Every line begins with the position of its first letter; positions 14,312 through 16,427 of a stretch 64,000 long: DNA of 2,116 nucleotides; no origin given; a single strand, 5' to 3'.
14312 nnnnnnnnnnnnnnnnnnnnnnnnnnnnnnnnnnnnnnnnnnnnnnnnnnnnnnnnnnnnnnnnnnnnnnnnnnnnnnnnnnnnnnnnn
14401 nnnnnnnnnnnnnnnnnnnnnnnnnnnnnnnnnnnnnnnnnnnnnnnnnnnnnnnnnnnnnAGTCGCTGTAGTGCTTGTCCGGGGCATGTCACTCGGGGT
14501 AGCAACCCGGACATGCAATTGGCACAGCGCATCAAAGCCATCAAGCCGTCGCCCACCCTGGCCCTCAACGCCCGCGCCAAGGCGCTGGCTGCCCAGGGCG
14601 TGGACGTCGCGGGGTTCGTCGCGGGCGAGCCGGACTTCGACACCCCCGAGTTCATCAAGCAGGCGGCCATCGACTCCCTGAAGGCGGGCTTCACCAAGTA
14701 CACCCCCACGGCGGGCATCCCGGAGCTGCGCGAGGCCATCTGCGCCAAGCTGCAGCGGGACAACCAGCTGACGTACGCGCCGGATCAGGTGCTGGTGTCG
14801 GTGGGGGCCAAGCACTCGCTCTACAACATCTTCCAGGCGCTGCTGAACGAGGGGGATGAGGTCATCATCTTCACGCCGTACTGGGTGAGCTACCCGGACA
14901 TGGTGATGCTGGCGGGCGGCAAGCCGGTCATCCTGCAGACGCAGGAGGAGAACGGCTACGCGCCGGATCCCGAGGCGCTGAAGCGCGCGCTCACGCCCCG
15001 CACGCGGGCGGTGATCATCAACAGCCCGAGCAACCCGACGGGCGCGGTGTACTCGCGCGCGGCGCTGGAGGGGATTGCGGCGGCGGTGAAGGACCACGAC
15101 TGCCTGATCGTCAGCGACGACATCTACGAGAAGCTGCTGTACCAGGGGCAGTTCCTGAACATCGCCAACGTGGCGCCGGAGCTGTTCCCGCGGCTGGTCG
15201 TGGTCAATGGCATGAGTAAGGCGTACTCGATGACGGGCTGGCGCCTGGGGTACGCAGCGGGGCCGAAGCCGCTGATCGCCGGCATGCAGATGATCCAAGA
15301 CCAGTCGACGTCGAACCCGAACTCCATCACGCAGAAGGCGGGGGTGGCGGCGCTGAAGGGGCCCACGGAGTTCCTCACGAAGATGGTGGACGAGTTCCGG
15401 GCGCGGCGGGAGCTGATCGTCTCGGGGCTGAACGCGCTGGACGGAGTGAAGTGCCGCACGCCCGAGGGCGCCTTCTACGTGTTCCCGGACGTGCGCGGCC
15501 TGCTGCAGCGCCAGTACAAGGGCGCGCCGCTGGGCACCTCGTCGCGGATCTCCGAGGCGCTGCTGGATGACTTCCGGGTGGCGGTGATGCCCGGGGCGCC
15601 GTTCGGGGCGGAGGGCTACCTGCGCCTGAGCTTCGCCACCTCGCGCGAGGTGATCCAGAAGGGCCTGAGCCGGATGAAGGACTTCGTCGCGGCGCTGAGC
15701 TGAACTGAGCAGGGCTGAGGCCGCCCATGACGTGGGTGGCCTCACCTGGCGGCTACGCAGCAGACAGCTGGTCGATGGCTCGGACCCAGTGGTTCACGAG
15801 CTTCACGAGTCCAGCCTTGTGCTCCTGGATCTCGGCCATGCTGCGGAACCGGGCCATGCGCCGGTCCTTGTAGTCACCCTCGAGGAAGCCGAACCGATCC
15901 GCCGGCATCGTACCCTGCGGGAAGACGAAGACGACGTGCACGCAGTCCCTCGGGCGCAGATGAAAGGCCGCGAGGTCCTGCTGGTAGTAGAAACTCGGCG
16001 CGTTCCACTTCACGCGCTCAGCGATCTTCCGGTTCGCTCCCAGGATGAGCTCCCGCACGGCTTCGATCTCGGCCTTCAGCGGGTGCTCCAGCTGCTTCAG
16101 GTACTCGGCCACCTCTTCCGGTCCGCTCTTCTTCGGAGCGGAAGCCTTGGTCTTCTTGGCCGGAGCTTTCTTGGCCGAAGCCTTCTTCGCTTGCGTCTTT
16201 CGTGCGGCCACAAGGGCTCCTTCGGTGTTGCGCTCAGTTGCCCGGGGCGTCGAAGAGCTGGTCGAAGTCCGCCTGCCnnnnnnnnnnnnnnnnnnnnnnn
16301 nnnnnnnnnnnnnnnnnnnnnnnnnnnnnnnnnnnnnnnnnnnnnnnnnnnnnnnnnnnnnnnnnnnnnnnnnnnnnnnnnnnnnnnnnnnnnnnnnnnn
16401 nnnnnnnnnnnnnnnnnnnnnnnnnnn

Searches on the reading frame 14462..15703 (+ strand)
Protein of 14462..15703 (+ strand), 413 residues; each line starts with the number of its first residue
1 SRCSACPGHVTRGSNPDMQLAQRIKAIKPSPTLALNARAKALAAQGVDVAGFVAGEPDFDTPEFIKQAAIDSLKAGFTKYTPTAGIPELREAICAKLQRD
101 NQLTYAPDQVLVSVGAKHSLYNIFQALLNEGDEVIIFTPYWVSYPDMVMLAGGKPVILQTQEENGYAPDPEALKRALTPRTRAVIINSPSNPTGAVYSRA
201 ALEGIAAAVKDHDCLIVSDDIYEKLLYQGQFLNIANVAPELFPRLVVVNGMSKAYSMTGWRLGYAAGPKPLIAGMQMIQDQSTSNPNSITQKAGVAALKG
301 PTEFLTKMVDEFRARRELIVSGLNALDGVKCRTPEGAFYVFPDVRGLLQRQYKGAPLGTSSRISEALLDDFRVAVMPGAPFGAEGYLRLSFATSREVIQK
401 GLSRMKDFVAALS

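Call 37: search_protein_families(library=pfam, proteins=[window:14462-15703:+], max_evalue=0.00001)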
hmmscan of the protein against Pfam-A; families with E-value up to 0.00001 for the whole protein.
window:14462-15703:+ (413 aa): 2 families
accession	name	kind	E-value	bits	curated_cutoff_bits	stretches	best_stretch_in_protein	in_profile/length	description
PF00155.27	Aminotran_1_2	-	6e-79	266.3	19.7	1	48-404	2-360/361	Aminotransferase class I and II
PF01041.23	DegT_DnrJ_EryC1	-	1.9e-06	27.8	19.8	1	128-186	61-118/360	DegT/DnrJ/EryC1/StrS aminotransferase family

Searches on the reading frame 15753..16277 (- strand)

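Call 80: search_protein_families(library=pfam, proteins=[window:15753-16277:-], max_evalue=0.00001)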
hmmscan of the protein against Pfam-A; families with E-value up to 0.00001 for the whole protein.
window:15753-16277:- (174 aa): 1 family
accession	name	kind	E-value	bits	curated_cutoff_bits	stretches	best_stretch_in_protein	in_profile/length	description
PF08818.16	DUF1801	-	1.3e-11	45.1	27.2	1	68-165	2-85/85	Domain of unknown function (DU1801)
